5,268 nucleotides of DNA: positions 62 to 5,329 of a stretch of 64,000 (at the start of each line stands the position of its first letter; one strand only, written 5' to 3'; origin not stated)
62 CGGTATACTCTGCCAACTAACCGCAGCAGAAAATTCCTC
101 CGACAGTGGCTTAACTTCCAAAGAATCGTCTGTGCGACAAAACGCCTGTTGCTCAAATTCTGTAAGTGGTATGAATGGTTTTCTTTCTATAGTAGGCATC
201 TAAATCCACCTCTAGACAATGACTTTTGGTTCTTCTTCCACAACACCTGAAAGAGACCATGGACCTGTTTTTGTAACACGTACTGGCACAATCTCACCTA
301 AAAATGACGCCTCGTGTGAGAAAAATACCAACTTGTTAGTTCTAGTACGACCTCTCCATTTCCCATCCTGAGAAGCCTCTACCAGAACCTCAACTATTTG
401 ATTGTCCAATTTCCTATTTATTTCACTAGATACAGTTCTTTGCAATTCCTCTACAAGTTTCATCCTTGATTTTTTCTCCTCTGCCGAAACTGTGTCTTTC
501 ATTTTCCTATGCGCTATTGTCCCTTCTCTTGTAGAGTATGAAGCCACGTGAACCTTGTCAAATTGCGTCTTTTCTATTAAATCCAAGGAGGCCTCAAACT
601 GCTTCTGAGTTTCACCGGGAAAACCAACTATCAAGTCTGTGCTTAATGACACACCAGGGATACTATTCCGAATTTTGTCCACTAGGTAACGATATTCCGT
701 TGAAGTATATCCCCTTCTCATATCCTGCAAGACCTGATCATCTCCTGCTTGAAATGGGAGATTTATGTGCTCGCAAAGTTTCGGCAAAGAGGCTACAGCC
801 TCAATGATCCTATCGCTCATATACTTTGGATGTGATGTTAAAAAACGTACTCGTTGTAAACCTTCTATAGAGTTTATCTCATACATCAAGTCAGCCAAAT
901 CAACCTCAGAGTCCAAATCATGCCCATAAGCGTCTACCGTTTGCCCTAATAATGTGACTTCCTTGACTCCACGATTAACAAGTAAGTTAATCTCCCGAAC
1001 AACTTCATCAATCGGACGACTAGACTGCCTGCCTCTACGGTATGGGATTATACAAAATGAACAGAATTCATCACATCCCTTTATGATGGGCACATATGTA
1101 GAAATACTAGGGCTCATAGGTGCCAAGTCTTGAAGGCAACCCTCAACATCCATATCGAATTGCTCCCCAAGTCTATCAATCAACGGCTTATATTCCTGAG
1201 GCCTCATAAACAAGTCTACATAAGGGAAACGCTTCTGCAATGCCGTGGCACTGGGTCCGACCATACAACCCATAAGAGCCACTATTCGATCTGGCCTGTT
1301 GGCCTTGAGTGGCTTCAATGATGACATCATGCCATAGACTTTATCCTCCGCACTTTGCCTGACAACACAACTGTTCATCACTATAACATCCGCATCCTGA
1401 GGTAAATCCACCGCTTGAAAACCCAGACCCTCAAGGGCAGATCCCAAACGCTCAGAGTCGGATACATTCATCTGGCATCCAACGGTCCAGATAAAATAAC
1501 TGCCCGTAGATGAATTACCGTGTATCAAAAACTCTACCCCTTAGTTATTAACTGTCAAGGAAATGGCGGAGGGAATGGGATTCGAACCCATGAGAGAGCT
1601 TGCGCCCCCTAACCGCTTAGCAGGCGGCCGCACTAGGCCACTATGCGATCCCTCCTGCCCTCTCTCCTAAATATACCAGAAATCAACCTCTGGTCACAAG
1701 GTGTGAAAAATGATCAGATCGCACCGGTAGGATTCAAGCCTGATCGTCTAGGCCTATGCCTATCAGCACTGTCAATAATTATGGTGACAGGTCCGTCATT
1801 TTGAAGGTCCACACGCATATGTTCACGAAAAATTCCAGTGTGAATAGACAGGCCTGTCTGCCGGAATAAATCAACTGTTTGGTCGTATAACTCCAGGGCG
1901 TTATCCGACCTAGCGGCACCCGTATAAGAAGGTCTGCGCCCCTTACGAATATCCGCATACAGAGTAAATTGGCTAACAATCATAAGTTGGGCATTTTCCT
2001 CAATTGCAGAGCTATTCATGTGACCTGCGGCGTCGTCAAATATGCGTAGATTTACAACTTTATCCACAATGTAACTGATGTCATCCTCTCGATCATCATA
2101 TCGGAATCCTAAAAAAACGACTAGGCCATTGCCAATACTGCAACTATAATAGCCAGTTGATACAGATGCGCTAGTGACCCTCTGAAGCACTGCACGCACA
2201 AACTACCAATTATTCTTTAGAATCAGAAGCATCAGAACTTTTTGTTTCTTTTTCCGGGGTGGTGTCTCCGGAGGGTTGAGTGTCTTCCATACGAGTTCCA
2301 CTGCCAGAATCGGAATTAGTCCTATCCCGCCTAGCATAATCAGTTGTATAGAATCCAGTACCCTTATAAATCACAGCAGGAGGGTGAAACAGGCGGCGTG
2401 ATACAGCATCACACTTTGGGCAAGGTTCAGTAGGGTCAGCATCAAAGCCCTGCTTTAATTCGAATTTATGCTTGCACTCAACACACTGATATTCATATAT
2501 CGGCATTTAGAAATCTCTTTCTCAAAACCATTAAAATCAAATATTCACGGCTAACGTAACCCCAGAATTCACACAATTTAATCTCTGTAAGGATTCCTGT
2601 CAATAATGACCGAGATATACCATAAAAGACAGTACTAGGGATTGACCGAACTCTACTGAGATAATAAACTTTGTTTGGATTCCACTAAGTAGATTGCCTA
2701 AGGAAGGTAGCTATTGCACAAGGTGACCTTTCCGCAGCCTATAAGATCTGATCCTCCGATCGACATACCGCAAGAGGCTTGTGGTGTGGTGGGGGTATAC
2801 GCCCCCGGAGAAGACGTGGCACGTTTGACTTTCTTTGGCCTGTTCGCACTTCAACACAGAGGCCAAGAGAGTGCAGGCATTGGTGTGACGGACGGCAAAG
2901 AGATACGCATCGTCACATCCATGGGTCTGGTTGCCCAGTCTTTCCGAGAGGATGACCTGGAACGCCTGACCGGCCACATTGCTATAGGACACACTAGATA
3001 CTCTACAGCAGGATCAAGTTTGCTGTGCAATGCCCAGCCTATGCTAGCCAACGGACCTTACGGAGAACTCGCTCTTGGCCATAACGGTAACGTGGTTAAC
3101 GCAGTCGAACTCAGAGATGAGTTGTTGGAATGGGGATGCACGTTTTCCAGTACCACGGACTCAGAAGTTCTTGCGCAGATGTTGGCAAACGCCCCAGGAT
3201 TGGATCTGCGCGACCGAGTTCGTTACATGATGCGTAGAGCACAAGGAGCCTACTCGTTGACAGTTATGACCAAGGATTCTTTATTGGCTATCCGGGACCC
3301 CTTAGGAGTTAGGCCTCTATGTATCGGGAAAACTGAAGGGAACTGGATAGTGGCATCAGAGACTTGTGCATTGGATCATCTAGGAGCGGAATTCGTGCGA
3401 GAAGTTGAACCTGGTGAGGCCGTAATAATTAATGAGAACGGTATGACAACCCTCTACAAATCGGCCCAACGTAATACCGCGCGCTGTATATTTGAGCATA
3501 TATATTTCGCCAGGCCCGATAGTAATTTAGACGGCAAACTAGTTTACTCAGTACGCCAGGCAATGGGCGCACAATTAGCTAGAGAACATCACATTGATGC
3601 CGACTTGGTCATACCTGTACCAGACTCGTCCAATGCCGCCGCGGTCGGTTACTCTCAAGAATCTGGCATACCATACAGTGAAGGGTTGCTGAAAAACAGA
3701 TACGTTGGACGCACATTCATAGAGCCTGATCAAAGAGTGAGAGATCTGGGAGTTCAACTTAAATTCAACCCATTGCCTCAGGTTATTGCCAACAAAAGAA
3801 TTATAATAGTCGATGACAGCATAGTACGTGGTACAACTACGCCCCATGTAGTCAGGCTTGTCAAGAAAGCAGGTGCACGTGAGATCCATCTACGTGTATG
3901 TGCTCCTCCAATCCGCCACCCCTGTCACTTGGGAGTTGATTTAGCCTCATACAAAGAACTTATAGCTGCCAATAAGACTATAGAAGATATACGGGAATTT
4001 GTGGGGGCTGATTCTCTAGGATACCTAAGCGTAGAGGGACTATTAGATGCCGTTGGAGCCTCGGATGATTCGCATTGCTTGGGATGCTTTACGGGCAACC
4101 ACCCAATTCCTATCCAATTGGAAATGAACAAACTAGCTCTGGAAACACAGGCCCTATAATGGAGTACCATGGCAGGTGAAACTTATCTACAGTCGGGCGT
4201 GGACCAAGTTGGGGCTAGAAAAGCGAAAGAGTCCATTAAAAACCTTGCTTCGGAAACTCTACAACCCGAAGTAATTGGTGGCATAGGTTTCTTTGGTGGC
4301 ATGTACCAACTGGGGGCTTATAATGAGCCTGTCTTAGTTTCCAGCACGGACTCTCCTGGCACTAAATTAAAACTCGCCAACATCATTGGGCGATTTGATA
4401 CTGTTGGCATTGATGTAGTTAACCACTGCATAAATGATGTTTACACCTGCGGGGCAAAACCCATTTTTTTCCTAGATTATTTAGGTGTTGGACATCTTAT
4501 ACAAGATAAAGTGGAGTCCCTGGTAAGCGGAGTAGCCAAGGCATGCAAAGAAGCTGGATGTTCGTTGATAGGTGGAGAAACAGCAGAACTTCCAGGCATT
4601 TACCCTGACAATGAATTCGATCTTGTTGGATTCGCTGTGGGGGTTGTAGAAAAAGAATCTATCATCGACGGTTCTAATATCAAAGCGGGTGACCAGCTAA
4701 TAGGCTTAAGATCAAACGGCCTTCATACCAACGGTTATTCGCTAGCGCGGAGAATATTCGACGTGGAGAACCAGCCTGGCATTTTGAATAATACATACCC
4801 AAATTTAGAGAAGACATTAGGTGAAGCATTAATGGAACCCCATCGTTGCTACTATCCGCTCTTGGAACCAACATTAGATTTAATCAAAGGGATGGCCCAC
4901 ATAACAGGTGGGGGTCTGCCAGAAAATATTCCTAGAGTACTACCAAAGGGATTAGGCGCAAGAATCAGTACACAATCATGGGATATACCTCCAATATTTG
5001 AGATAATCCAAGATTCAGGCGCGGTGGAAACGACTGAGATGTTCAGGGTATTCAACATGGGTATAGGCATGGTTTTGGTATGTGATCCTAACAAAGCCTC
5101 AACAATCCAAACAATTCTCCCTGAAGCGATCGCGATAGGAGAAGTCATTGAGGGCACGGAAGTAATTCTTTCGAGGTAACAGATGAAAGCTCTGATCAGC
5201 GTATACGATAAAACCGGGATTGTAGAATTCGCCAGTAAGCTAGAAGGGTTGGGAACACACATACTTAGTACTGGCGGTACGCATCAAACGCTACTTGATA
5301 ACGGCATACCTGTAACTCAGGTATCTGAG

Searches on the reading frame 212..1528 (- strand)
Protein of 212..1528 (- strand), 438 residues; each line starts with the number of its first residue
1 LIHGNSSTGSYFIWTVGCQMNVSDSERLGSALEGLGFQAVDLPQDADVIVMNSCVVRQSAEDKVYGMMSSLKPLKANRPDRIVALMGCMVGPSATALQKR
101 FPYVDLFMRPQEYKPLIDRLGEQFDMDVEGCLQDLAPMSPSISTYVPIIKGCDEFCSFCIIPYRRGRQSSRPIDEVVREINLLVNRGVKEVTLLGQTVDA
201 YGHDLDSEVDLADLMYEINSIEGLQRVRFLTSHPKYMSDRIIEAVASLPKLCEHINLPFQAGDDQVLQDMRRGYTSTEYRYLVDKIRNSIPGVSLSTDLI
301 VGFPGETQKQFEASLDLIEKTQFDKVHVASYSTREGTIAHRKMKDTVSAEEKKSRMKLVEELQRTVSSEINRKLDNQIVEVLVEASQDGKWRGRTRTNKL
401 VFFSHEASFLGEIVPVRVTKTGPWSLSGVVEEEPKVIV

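Call 26: search_protein_families(library=ncbifam, proteins=[window:212-1528:-], max_evalue=0.00001)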
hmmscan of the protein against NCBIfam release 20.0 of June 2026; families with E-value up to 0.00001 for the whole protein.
window:212-1528:- (438 aa): 11 families
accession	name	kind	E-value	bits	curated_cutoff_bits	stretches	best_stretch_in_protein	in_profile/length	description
NF010916.0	PRK14336.1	equivalog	2e-150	501.2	606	1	10-429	3-411/418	tRNA (N6-isopentenyl adenosine(37)-C2)-methylthiotransferase MiaB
TIGR00089.1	TIGR00089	subfamily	7.7e-131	436.8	251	1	11-428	2-429/429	MiaB/RimO family radical SAM methylthiotransferase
TIGR01574.1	miaB-methiolase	equivalog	4.7e-123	411.4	355.3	1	11-428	2-434/437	tRNA (N6-isopentenyl adenosine(37)-C2)-methylthiotransferase MiaB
TIGR01579.1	MiaB-like-C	equivalog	2.7e-84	283.8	357.05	1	13-418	1-416/416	tRNA (N(6)-L-threonylcarbamoyladenosine(37)-C(2))-methylthiotransferase MtaB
TIGR01125.1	TIGR01125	equivalog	6e-78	262.8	356.95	1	14-428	5-432/432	30S ribosomal protein S12 methylthiotransferase RimO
TIGR01578.1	MiaB-like-B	hypoth_equivalog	1.6e-74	251.2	314.7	1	11-425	2-415/421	tRNA (N(6)-L-threonylcarbamoyladenosine(37)-C(2))-methylthiotransferase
TIGR04014.1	B12_SAM_MJ_0865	equivalog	1.1e-24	87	360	1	143-337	160-352/434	methyl-coenzyme M reductase glutamine C-methyltransferase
TIGR04013.1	B12_SAM_MJ_1487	hypoth_equivalog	6e-18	64.8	251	1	134-360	140-374/382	TIGR04013 family B12-binding domain/radical SAM domain-containing protein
TIGR04479.1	bcpD_PhpK_rSAM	subfamily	1.2e-15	56.9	600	1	149-326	247-414/504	PhpK family radical SAM P-methyltransferase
TIGR03471.1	HpnJ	equivalog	3.4e-09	36.1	577.6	1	140-362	196-404/472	hopanoid biosynthesis associated radical SAM protein HpnJ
TIGR03994.1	rSAM_HemZ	equivalog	5.7e-06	25.7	321.4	0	254-362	200-309/401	coproporphyrinogen dehydrogenase HemZ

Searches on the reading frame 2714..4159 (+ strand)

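Call 26: search_protein_families(library=ncbifam, proteins=[window:2714-4159:+], max_evalue=0.00001)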
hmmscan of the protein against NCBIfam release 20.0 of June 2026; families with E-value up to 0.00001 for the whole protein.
window:2714-4159:+ (481 aa): 7 families
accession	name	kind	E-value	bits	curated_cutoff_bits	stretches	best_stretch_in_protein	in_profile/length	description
TIGR01134.1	purF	equivalog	8.9e-158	526.2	350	1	23-464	1-432/432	amidophosphoribosyltransferase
NF001484.0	PRK00331.1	subfamily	2.2e-36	125.5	381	1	23-255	2-231/601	isomerizing glutamine--fructose-6-phosphate transaminase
TIGR01135.1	glmS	equivalog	3.9e-34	118.1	418.05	1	23-259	1-234/607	glutamine--fructose-6-phosphate transaminase (isomerizing)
TIGR01536.1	asn_synth_AEB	equivalog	6.3e-21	75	267.1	1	46-272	27-209/517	asparagine synthase (glutamine-hydrolyzing)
NF006949.0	PRK09431.1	equivalog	1.7e-14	53.3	499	1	89-258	44-202/554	asparagine synthase B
TIGR03104.1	trio_amidotrans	equivalog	1.1e-12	47.1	570.1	1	86-221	40-166/589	N-acetylglutaminylglutamine amidotransferase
TIGR03108.1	eps_aminotran_1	hypoth_equivalog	6.4e-10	38.3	816.9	1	87-222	42-168/628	XrtA/PEP-CTERM system amidotransferase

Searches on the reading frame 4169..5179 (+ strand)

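Call 26: search_protein_families(library=ncbifam, proteins=[window:4169-5179:+], max_evalue=0.00001)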
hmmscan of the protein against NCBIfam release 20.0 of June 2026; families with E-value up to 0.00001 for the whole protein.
window:4169-5179:+ (336 aa): 9 families
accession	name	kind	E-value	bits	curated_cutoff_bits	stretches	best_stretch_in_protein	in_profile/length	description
TIGR00878.1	purM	equivalog_domain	5.5e-109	364.4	236.35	1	5-328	2-331/332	phosphoribosylformylglycinamidine cyclo-ligase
TIGR01379.1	thiL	equivalog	2.4e-10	39.9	184.15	1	77-195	58-171/320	thiamine-phosphate kinase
TIGR00476.1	selD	equivalog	3.4e-09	36.4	125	1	86-178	83-171/311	selenide, water dikinase SelD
NF002098.0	PRK00943.1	equivalog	1.2e-08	34.2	299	1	85-179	86-176/347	selenide, water dikinase SelD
TIGR01736.1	FGAM_synth_II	equivalog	4.5e-08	31.8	525.75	1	88-181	98-193/718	phosphoribosylformylglycinamidine synthase subunit PurL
NF004353.0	PRK05731.2-2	equivalog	2.3e-07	30.2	301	1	68-199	44-167/311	thiamine-phosphate kinase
TIGR02124.1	hypE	equivalog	2.8e-07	29.8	251.6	1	80-192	66-178/332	hydrogenase expression/formation protein HypE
NF002290.1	PRK01213.1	equivalog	5.3e-07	28.2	648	1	88-199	98-213/723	phosphoribosylformylglycinamidine synthase subunit PurL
TIGR03267.1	methan_mark_2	hypoth_equivalog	1.1e-06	28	365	0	86-178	84-169/323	methanogenesis marker 2 protein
